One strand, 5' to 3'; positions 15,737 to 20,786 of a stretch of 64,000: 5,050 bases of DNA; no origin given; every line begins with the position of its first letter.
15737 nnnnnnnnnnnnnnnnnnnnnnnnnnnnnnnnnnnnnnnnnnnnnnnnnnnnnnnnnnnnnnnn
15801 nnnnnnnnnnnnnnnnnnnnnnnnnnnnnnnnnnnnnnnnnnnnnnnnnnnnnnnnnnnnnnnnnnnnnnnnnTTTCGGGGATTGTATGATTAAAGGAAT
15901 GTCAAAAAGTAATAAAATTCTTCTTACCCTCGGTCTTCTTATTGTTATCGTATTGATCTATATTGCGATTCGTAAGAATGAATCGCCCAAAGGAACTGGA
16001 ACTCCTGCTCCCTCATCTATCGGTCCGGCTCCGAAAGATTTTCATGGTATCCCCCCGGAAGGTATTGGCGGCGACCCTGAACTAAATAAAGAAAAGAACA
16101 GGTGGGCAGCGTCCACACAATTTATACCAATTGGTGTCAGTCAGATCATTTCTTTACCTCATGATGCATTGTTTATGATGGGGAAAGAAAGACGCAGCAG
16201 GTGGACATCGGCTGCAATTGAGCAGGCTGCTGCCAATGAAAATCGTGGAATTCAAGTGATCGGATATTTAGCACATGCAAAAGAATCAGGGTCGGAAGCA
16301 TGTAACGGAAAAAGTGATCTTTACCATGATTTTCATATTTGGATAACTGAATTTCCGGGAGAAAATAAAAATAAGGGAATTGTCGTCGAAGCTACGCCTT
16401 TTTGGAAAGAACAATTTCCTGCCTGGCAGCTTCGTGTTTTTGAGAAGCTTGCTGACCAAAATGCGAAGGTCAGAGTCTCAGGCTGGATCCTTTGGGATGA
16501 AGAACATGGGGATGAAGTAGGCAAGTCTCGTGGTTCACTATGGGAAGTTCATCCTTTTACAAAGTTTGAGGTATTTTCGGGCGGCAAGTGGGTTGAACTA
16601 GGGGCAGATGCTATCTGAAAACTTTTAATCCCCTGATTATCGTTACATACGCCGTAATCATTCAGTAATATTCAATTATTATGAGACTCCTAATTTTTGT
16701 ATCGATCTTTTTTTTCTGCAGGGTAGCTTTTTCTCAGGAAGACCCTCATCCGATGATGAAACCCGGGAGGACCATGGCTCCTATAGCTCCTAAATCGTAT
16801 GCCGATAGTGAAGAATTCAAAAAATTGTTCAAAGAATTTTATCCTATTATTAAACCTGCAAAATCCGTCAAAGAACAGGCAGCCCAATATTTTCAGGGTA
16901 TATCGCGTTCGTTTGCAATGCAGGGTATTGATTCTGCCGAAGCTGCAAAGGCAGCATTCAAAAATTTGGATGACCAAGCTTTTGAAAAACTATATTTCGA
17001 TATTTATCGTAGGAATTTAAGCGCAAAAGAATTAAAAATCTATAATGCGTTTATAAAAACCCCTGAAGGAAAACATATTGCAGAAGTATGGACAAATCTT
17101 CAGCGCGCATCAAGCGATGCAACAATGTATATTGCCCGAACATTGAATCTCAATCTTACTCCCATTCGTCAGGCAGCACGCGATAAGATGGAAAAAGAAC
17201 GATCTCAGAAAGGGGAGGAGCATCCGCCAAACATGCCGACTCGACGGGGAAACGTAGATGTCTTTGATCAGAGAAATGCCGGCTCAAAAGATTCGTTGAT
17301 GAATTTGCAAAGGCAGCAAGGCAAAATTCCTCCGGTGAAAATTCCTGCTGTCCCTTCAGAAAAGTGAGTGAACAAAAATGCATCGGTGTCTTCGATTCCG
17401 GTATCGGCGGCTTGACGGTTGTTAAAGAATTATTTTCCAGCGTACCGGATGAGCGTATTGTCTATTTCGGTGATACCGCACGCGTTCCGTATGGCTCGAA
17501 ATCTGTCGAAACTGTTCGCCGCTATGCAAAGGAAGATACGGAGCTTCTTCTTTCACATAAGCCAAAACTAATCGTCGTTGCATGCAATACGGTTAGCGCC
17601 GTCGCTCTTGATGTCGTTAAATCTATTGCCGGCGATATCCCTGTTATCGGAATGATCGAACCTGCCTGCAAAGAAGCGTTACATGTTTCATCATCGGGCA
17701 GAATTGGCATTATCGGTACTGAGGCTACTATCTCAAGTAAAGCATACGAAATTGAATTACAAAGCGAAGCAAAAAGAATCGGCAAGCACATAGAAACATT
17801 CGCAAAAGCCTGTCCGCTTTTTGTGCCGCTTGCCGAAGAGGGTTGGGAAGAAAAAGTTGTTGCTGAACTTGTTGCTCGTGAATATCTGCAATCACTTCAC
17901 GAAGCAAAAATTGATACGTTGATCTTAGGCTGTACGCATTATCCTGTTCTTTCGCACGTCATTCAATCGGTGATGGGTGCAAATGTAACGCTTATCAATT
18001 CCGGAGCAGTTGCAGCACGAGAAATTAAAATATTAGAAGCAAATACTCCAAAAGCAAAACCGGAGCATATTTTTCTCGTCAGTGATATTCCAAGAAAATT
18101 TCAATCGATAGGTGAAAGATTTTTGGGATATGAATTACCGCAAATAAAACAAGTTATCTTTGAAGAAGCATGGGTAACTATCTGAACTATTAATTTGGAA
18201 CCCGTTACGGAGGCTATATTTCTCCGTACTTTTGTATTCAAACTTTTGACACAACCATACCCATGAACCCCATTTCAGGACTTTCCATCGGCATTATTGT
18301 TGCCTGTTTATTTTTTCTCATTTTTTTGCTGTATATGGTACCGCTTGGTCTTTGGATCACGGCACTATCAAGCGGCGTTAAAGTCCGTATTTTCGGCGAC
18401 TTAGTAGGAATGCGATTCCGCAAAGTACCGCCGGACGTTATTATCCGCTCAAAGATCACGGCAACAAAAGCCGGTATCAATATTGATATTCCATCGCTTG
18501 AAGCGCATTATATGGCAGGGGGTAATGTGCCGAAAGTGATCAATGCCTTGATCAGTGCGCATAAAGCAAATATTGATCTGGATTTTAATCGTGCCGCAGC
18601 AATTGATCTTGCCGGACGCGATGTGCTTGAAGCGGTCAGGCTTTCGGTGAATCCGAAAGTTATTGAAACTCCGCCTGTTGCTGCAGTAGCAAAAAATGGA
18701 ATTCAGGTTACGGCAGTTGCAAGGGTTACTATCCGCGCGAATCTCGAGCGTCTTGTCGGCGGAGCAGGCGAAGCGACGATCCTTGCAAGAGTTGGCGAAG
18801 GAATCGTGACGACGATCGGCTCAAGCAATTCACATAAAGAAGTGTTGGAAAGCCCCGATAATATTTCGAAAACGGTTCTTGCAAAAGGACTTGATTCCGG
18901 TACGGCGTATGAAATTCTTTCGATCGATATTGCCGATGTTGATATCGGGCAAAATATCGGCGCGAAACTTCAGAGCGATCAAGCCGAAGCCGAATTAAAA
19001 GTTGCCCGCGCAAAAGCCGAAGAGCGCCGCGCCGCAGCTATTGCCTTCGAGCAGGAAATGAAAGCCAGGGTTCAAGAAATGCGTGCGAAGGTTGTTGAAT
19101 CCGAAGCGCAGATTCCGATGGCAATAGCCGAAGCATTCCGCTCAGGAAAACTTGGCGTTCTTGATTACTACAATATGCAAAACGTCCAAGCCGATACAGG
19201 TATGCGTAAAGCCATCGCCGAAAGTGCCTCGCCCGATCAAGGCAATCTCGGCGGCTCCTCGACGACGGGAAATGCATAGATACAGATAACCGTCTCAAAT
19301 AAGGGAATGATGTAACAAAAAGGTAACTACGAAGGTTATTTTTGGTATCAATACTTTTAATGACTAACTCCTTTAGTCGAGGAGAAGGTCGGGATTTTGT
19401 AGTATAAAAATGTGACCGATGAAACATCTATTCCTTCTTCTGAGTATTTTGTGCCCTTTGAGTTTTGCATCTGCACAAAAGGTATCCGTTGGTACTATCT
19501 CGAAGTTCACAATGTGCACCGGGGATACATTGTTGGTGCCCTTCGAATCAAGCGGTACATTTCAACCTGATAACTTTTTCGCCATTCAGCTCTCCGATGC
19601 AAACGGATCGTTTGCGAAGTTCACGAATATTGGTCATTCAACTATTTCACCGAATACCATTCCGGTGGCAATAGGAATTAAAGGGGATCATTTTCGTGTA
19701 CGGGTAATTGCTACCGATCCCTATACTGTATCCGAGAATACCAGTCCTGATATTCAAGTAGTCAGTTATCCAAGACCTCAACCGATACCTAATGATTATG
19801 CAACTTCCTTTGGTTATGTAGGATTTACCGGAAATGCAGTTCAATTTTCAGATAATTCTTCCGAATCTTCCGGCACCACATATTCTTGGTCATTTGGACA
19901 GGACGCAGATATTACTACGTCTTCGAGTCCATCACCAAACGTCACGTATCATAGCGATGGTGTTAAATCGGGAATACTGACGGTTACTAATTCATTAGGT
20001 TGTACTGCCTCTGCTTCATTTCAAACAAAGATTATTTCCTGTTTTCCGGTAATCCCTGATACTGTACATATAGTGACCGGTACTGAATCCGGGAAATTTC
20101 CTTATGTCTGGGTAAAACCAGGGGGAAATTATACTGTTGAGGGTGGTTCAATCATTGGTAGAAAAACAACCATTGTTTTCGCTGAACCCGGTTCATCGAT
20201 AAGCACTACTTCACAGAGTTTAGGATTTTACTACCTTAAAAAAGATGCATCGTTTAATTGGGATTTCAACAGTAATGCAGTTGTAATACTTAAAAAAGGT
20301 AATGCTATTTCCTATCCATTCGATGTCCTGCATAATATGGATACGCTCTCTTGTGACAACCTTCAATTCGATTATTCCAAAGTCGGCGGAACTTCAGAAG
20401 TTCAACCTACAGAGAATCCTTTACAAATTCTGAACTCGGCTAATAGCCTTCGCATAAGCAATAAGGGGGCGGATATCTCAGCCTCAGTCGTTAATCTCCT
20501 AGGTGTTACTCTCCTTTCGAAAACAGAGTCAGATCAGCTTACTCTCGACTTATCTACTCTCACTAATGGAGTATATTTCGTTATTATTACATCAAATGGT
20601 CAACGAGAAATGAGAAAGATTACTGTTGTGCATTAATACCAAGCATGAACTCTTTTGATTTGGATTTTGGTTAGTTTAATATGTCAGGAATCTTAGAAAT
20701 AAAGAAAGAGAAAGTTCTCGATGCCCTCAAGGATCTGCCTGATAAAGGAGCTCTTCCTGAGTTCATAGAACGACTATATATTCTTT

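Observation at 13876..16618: Four-gene cassette: paralogous lipoproteins of unknown family flanking an MsrP-like molybdoenzyme and a b-type cytochrome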

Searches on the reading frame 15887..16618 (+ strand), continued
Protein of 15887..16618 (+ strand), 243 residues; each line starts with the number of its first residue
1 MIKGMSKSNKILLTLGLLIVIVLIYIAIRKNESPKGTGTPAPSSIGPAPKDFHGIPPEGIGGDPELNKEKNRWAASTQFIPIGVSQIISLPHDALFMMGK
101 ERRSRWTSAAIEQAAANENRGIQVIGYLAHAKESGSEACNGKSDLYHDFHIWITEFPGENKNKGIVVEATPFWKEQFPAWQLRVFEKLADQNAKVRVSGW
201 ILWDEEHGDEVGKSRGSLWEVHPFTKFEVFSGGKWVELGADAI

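Call 67: search_solved_structures(query=A2, max_evalue=10, show_alignments=3)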
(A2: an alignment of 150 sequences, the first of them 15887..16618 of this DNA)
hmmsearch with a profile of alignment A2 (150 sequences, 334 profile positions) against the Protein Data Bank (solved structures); distinct sequences matched with E-value up to 10: 1.
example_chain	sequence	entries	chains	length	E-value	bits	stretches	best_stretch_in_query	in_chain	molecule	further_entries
4udm_B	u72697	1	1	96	1.2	11.4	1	152-185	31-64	COLICIN-E3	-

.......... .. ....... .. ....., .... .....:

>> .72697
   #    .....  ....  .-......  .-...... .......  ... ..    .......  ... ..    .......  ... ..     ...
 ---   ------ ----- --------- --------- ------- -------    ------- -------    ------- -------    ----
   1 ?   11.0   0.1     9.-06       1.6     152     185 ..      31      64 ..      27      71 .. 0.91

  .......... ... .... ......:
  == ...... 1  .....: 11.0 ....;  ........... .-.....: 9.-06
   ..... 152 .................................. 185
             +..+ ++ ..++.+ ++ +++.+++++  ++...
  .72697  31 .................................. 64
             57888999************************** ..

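Call 82: search_protein_families(library=pfam, alignment_id=A4, max_evalue=0.0001)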
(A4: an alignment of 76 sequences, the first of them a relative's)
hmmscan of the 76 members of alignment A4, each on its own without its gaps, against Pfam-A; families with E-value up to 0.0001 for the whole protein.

A. member 1, L033:6749-7870:+ (374 aa): 1 family
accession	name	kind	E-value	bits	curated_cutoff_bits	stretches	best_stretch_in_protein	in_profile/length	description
PF01075.23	Glyco_transf_9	-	1.3e-31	110.2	22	1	108-338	21-240/247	Glycosyltransferase family 9 (heptosyltransferase)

B. families by the number of members that match (of 76 scanned): 87 families (the first 25 are shown)
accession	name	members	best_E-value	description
PF00005.33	ABC_tran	5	1.4e-37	ABC transporter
PF13522.11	GATase_6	5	1.7e-20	Glutamine amidotransferase domain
PF13537.11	GATase_7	5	3.6e-16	Glutamine amidotransferase domain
PF00664.28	ABC_membrane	4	1e-40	ABC transporter transmembrane region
PF02463.25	SMC_N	4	2.3e-09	RecF/RecN/SMC N terminal domain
PF13401.12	AAA_22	4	8.7e-07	AAA domain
PF20720.3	nSTAND3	4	2.4e-06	Novel STAND NTPase 3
PF00156.33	Pribosyltran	4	4.2e-06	Phosphoribosyl transferase domain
PF13520.12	AA_permease_2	3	2.1e-53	Amino acid permease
PF00324.27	AA_permease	3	2.1e-37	Amino acid permease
PF02518.31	HATPase_c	3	9.2e-34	Histidine kinase-, DNA gyrase B-, and HSP90-like ATPase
PF01075.23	Glyco_transf_9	3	6.8e-32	Glycosyltransferase family 9 (heptosyltransferase)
PF14716.13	HHH_8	2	1.4e-27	Helix-hairpin-helix domain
PF14520.12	HHH_5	2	1.9e-17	Helix-hairpin-helix domain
PF00512.31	HisKA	2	1.7e-16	His Kinase A (phospho-acceptor) domain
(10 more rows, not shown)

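Call 84: find_homologous_proteins(query=P0111, max_evalue=1e-10)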
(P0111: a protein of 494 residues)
Query P0111 (494 aa): 784 proteins with E <= 1e-10 among 8000 candidates; the best 120 are listed.
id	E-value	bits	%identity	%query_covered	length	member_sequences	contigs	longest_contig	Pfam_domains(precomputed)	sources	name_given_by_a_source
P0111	0.0e+0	1129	100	100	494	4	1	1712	PF02265.23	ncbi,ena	-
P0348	1.4e-125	438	47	96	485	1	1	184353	PF02265.23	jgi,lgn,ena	-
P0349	8.8e-75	271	52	51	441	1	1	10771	PF02265.23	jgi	jgi:hypothetical protein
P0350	2.5e-69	253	35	48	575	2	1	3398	PF02265.23,PF08239.18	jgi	-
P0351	2.5e-69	253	36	47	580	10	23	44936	PF02265.23,PF08239.18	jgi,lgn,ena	jgi:hypothetical protein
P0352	4.0e-67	245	51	53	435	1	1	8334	PF07366.19,PF12680.14,PF02265.23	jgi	jgi:hypothetical protein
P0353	2.2e-62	230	36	95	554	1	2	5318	PF02265.23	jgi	jgi:hypothetical protein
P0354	6.9e-62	228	51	48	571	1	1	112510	PF02265.23,PF04185.20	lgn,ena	-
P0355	1.6e-61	227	49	53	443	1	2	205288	PF02265.23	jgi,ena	jgi:hypothetical protein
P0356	7.0e-61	225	49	50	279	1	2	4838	PF02265.23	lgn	-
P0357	7.9e-59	218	52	39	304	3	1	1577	-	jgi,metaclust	metaclust:\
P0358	1.6e-58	217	47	52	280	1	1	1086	PF02265.23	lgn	-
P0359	3.4e-58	216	34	100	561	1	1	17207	PF02265.23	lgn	-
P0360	5.4e-58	215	44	51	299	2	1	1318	PF02265.23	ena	-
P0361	9.2e-58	215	45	50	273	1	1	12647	PF02265.23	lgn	-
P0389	2.7e-51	193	45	48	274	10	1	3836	PF02265.23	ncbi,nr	ncbi:MAG TPA: S1/P1 nuclease [Vicinamibacterales bacterium]|nr:S1/P1 nuclease [Vicinamibacterales ba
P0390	4.1e-51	193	43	51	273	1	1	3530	PF02265.23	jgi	jgi:S1/P1 Nuclease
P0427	1.3e-47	181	37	65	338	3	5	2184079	PF02265.23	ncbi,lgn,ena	ncbi:MAG: S1/P1 nuclease [Candidatus Korobacteraceae bacterium]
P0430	3.7e-47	180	43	50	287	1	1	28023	PF02265.23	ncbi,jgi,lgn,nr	ncbi:MAG TPA: S1/P1 nuclease [Pyrinomonadaceae bacterium]|jgi:hypothetical protein|nr:S1/P1 nuclease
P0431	5.9e-47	179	42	51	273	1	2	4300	PF02265.23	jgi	jgi:S1/P1 Nuclease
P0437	1.3e-46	178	38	61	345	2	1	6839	PF02265.23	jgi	jgi:S1/P1 Nuclease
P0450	1.0e-45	175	41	55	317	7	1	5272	PF02265.23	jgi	jgi:S1/P1 Nuclease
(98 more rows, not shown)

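Call 86: find_encoding_contigs(protein=P0031, flank=6000, max_places=2)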
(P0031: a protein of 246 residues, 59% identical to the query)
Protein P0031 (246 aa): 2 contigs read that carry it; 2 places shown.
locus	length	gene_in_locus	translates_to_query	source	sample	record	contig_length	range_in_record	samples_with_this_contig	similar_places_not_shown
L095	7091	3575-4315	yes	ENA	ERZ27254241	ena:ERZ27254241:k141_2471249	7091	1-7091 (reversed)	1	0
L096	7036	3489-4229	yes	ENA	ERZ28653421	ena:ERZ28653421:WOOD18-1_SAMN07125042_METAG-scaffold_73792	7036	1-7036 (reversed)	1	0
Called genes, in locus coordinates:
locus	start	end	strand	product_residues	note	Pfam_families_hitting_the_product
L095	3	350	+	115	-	?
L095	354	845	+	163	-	PF15956:DUF4760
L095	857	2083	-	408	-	PF13415:Beta-prop_FBX42, PF24981:Beta-prop_ATRN-LZTR1, PF01344:Kelch_1, PF24681:Kelch_KLHDC2_KLHL20_DRC7, PF01344:Kelch_1, PF13415:Beta-prop_FBX42, PF13964:Beta-prop_Calicin, PF01344:Kelch_1, +15 more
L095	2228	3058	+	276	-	PF00510:COX3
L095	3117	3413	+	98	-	PF03626:COX4_pro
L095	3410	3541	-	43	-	-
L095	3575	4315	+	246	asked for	-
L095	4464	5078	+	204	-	-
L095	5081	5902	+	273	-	PF01177:Asp_Glu_race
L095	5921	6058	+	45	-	-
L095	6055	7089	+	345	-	?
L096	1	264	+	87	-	?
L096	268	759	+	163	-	PF15956:DUF4760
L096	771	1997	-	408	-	PF13415:Beta-prop_FBX42, PF24981:Beta-prop_ATRN-LZTR1, PF01344:Kelch_1, PF24681:Kelch_KLHDC2_KLHL20_DRC7, PF01344:Kelch_1, PF13415:Beta-prop_FBX42, PF13964:Beta-prop_Calicin, PF01344:Kelch_1, +15 more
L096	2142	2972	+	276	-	PF00510:COX3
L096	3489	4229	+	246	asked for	-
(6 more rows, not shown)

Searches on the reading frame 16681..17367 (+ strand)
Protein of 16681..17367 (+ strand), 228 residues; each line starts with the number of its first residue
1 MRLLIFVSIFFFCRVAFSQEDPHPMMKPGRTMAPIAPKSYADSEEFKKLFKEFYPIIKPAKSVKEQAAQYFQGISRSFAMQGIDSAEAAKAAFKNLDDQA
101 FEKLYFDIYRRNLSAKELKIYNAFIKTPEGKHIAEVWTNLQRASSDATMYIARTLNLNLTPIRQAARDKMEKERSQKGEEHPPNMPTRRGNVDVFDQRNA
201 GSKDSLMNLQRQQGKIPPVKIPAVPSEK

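Call 3: search_protein_families(library=pfam, proteins=[window:16681-17367:+], max_evalue=0.1)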
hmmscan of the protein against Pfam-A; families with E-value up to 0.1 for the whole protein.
window:16681-17367:+ (228 aa): 2 families
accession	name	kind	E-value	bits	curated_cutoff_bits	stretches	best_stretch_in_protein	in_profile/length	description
PF09832.14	DUF2059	-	2.8e-05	24.5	23.6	1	99-150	1-52/60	Uncharacterized protein conserved in bacteria (DUF2059)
PF05833.16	NFACT_N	-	0.012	14.8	31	1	36-116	169-244/456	NFACT N-terminal and middle domains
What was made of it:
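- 16681..17367 (+): Context: DUF2059 protein, the usual downstream neighbour of LipoB in Kapaibacteria. PF09832 E 2.8e-05 (call 3).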

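Call 5: search_protein_families(library=ncbifam, proteins=[window:16681-17367:+], max_evalue=1)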
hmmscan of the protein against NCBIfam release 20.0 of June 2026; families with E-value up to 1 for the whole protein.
window:16681-17367:+ (228 aa): 0 families

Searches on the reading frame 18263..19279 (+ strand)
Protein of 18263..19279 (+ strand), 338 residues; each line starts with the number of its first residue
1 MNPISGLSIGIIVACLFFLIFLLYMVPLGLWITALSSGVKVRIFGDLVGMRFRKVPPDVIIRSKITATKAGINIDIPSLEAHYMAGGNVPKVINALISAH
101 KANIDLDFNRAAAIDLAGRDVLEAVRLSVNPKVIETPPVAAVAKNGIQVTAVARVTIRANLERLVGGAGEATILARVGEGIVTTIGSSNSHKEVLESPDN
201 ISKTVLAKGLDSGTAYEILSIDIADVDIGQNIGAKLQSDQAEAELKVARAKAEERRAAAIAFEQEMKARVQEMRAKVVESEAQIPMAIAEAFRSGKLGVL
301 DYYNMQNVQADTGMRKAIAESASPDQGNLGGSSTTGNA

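Call 78: search_protein_families(library=pfam, proteins=[window:18263-19279:+], max_evalue=0.0001)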
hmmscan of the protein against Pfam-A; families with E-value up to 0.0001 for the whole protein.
window:18263-19279:+ (338 aa): 1 family
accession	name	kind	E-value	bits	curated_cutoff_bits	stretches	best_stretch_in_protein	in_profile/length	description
PF12127.13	FloA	-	3.5e-157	522.8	34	1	11-321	4-313/314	Flotillin-like protein FloA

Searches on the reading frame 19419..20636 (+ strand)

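Call 78: search_protein_families(library=pfam, proteins=[window:19419-20636:+], max_evalue=0.0001)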
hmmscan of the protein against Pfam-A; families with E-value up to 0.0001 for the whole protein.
window:19419-20636:+ (405 aa): 2 families
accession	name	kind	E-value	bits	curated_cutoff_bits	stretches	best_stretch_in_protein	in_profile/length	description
PF18962.6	Por_Secre_tail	-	3.6e-08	34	27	1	344-403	10-75/75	Secretion system C-terminal sorting domain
PF18911.6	PKD_4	-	5.2e-06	26.9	27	1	137-202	16-82/85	PKD domain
